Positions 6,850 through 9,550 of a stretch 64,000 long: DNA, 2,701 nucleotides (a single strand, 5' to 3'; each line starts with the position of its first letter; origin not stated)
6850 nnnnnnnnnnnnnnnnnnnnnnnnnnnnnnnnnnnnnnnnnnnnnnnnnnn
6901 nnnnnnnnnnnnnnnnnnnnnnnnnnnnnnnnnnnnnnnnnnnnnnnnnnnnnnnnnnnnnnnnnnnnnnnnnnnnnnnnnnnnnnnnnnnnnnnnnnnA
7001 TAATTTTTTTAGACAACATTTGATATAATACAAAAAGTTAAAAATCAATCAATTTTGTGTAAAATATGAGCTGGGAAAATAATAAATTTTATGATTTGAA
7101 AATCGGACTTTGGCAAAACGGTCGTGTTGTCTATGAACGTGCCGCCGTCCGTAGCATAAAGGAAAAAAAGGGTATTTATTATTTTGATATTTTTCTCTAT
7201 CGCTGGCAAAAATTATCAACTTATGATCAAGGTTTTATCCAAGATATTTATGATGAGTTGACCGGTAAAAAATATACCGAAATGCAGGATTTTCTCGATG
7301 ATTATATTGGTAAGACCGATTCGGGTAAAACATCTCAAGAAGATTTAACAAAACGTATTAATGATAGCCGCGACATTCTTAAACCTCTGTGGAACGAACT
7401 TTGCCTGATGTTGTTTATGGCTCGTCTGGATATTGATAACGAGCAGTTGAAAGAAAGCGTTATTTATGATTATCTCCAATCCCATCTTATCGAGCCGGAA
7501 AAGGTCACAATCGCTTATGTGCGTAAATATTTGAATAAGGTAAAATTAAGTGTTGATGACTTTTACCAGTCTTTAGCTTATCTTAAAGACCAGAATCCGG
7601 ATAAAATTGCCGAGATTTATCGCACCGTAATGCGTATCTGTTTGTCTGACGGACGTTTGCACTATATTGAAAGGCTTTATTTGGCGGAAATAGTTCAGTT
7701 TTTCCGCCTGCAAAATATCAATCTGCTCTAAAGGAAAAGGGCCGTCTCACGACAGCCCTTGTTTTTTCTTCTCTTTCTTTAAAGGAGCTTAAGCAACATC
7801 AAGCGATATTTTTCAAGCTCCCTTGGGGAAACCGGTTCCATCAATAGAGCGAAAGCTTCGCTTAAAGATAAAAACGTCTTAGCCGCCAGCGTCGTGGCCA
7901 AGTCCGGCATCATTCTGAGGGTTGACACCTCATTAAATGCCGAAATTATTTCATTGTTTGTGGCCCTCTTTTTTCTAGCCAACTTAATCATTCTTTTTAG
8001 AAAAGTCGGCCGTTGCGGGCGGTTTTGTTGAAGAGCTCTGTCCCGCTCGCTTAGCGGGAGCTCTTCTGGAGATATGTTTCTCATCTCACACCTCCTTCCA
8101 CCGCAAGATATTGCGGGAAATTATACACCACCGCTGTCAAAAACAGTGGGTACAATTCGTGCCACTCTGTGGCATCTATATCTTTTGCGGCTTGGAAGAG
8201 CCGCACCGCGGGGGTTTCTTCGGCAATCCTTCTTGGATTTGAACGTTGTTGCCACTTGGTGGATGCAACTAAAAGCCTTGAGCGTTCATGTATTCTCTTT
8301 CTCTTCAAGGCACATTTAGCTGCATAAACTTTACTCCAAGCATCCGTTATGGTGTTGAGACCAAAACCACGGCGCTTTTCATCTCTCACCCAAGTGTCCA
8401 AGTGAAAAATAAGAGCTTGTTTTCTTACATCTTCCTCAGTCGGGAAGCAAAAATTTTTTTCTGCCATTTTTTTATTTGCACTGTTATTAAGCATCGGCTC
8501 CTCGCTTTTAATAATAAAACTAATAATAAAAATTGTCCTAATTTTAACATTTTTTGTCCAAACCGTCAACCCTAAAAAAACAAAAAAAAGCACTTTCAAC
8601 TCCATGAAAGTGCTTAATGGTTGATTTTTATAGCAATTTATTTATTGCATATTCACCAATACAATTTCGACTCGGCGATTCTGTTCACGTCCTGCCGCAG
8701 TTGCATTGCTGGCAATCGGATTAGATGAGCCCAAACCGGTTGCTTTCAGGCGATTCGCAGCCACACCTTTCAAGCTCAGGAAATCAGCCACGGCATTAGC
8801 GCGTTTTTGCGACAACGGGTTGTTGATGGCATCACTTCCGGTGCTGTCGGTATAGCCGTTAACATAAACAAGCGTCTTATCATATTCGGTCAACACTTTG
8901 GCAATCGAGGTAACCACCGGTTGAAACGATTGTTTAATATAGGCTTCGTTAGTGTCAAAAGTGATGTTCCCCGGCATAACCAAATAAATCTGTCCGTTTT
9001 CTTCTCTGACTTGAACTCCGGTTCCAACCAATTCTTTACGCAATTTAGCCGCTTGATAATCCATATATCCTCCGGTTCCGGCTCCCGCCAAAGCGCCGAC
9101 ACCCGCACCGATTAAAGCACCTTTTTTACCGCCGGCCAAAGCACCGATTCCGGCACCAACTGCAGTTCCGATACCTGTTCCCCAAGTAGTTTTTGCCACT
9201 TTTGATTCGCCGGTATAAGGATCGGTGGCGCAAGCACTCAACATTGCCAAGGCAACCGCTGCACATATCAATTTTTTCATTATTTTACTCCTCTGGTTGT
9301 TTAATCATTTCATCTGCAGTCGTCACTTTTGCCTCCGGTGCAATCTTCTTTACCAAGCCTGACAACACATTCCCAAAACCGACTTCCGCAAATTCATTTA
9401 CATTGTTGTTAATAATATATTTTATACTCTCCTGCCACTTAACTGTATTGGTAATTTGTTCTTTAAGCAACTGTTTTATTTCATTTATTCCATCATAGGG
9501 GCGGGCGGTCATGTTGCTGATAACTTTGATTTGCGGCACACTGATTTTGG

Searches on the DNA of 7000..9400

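Call 92: search_rna_families(source=window, start=7000, end=9400, threshold=evalue, max_evalue=1)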
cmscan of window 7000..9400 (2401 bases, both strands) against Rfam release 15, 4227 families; matches with E-value up to 1: 5.
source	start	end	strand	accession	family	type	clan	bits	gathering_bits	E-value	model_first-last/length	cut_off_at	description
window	8577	8654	-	RF02371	PyrG_leader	Cis-reg; leader;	-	32.2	65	0.081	1-78/78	no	PyrG leader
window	7753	7787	-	RF01100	PK-BYV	Cis-reg;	-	22.1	50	0.11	1-40/40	no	3'-terminal pseudoknot in BYV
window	7243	7334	+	RF00360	snoZ107_R87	Gene; snRNA; snoRNA; CD-box;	-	21.2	50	0.26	1-117/117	no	Small nucleolar RNA Z107/R87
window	7666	7772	-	RF01808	MicX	Gene; sRNA;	-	20.8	75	0.1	1-194/194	no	MicX Vibrio cholerae sRNA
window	7733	7877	-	RF04180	BTnc231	Gene; sRNA;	-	20.1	80.4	0.41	1-154/154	no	Bacteroides sRNA BTnc231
